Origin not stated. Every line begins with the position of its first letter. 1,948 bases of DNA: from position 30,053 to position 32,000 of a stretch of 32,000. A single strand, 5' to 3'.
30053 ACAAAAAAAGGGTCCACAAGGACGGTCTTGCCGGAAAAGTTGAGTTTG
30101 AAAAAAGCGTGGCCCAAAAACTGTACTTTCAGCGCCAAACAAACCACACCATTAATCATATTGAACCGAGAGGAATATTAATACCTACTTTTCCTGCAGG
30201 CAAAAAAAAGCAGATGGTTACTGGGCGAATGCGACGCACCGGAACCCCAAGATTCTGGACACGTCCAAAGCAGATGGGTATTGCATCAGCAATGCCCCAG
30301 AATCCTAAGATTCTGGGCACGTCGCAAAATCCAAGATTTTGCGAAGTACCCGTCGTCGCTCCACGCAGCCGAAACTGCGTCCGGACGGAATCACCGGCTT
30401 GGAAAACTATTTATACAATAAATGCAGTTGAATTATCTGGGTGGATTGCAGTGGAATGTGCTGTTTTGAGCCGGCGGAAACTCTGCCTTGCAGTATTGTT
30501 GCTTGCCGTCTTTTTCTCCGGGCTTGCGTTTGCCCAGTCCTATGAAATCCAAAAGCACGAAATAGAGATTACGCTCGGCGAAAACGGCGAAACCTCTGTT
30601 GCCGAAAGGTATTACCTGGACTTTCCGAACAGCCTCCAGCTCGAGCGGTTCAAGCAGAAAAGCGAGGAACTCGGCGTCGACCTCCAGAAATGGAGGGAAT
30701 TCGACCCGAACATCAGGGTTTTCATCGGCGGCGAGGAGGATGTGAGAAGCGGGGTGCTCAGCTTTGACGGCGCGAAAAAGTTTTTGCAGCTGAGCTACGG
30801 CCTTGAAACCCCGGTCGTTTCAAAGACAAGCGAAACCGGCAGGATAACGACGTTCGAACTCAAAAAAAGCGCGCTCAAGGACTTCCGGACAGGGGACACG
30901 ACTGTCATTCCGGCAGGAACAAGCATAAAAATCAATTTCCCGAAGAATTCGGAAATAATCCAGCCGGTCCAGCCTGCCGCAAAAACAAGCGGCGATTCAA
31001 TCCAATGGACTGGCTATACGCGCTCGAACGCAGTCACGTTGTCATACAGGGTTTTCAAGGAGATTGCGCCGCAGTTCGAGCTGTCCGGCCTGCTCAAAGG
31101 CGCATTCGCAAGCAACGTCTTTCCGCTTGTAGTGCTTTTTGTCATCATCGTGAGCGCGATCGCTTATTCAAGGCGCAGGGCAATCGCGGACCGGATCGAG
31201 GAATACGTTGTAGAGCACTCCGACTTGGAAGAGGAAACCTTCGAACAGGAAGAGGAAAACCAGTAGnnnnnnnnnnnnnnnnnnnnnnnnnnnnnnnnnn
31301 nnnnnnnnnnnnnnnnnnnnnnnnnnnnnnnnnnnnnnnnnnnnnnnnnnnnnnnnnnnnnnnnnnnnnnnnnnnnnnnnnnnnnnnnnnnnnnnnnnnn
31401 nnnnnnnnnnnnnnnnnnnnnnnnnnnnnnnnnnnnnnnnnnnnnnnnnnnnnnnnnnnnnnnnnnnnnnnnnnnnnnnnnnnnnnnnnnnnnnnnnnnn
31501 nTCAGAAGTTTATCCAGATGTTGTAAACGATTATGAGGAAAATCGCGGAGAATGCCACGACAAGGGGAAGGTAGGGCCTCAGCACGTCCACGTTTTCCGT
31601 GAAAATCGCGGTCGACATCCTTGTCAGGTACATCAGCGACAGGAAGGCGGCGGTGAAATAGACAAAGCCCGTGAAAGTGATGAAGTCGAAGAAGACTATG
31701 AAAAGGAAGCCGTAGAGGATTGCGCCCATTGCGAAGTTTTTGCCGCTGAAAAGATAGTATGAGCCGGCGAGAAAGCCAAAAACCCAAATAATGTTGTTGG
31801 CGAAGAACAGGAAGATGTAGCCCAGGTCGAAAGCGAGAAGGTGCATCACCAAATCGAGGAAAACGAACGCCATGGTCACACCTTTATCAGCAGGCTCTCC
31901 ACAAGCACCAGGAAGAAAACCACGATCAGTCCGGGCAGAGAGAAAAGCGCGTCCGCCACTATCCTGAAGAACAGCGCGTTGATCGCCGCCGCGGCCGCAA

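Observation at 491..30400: Family of modular GC-rich hairpin cassettes fills most long intergenic spacers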

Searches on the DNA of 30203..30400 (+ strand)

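Call 97: search_dna_similar(query=window:30203-30400:+, collection=phages, mode=distant, max_evalue=0.01, max_rows=5)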
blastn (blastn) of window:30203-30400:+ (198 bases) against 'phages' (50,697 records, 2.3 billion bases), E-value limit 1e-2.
No match.

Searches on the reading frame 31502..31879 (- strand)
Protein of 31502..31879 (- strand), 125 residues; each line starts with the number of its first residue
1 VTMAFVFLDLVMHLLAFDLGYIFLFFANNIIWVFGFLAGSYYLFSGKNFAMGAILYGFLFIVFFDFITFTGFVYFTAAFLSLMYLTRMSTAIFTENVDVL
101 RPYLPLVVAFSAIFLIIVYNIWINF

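Call 62: find_encoding_contigs(protein=window:31502-31879:-, flank=10000, max_places=4)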
Protein window:31502-31879:- (125 aa): no gene with exactly this product is on record in the collection.

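Call 65: find_encoding_contigs(protein=window:31502-31873:-, flank=10000, max_places=4)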
Protein window:31502-31873:- (123 aa): 3 contigs read that carry it; 2 places shown.
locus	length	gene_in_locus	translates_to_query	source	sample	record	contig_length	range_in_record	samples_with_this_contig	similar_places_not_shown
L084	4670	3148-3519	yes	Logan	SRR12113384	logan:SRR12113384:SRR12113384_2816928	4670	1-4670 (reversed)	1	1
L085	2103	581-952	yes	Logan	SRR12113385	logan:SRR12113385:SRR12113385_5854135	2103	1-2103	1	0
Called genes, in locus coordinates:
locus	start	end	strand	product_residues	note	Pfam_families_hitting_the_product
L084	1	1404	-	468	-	?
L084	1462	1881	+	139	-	PF17146:PIN_6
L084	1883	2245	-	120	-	PF01850:PIN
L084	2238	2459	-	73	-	-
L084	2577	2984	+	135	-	-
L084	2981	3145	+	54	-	-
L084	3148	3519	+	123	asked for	-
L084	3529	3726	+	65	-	-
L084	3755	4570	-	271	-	-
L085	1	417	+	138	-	?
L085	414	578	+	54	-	-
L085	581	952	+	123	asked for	-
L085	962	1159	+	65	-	-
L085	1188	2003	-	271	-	-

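Call 68: search_protein_families(library=pfam, proteins=[L084:1-1404:-, L084:2577-2984:+, L084:2238-2459:-], max_evalue=0.01)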
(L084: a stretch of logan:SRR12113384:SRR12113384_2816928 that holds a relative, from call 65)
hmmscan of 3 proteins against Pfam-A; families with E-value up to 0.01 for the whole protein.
L084:1-1404:- (468 aa): 3 families
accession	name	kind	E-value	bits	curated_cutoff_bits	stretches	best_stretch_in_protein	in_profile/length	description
PF01409.25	tRNA-synt_2d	-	2.6e-68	230.6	19.8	1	213-468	2-229/246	tRNA synthetases class II core domain (F)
PF24409.1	wHTH-PRTase_assc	-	0.0005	20.5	27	0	19-79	4-57/83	wHTH-PRTase associated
PF14277.12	DUF4364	-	0.00093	19.5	26.9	0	168-206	37-76/162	Domain of unknown function (DUF4364)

L084:2577-2984:+ (135 aa): 0 families

L084:2238-2459:- (73 aa): 1 family
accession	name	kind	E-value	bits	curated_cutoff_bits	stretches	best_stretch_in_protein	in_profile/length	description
PF04014.23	MazE_antitoxin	-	0.00028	21.2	24.7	1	9-37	2-30/48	Antidote-toxin recognition MazE, bacterial antitoxin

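Call 75: find_homologous_proteins(query=L084:1-1404:-, max_evalue=1e-100)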
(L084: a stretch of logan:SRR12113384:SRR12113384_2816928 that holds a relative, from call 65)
Query L084:1-1404:- (468 aa): 1114 proteins with E <= 1e-100 among 8000 candidates; the best 120 are listed.
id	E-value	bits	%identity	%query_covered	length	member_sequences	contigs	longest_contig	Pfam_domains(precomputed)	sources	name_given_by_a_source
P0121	0.0e+0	1051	100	100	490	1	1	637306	PF01409.26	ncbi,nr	ncbi:MAG: phenylalanine--tRNA ligase subunit alpha [Candidatus Diapherotrites archaeon]|nr:phenylala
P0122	1.9e-262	889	85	100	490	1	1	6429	PF01409.26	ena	-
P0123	2.3e-200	684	65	100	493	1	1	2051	PF01409.26,PF10771.16,PF00152.26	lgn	-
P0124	1.0e-198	679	65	100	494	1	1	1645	PF01409.26,PF00152.26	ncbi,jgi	-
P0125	5.2e-181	621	62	100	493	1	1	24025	PF01409.26,PF00152.26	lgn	-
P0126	1.3e-179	616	62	100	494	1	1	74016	PF01409.26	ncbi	ncbi:MAG: phenylalanine--tRNA ligase subunit alpha [Candidatus Diapherotrites archaeon]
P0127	2.7e-179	615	61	100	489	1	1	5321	PF01409.26,PF00152.26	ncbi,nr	ncbi:MAG: phenylalanine--tRNA ligase subunit alpha [Candidatus Diapherotrites archaeon]|nr:phenylala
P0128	5.2e-177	607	60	99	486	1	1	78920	PF01409.26,PF00152.26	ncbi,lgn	-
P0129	4.3e-174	598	61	100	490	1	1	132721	PF01409.26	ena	-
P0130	3.3e-171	588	57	100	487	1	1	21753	PF01409.26,PF00152.26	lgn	-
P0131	3.9e-171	588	59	99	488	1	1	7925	PF01409.26,PF00152.26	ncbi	-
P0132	4.5e-171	588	60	99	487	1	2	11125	PF01409.26,PF00152.26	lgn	-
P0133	4.5e-171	588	57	100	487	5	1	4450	PF01409.26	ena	-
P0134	3.9e-170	585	58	100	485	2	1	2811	PF01409.26,PF00152.26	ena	-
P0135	4.3e-170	585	60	99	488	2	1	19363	PF01409.26,PF01978.26,PF00152.26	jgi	-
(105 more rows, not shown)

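Call 76: find_encoding_contigs(protein=P0122, flank=10000, max_places=6)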
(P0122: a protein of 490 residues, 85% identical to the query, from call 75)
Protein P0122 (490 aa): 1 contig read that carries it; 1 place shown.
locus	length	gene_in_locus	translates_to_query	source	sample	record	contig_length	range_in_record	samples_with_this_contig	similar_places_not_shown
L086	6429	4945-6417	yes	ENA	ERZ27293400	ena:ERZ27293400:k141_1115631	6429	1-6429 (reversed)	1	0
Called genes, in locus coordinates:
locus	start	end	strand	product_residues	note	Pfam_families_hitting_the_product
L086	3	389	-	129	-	?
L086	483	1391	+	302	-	PF13691:Lactamase_B_4 (weak), PF23023:Anti-Pycsar_Apyc1, PF00753:Lactamase_B (weak), PF12706:Lactamase_B_2 (weak)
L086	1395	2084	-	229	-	PF13483:Lactamase_B_3, PF00753:Lactamase_B, PF12706:Lactamase_B_2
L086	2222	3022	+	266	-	-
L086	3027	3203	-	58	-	-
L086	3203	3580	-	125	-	-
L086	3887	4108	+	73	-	-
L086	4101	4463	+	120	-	PF01850:PIN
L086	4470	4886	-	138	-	PF17146:PIN_6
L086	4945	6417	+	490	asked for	PF01409:tRNA-synt_2d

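Call 77: find_encoding_contigs(protein=P0121, flank=10000, max_places=6)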
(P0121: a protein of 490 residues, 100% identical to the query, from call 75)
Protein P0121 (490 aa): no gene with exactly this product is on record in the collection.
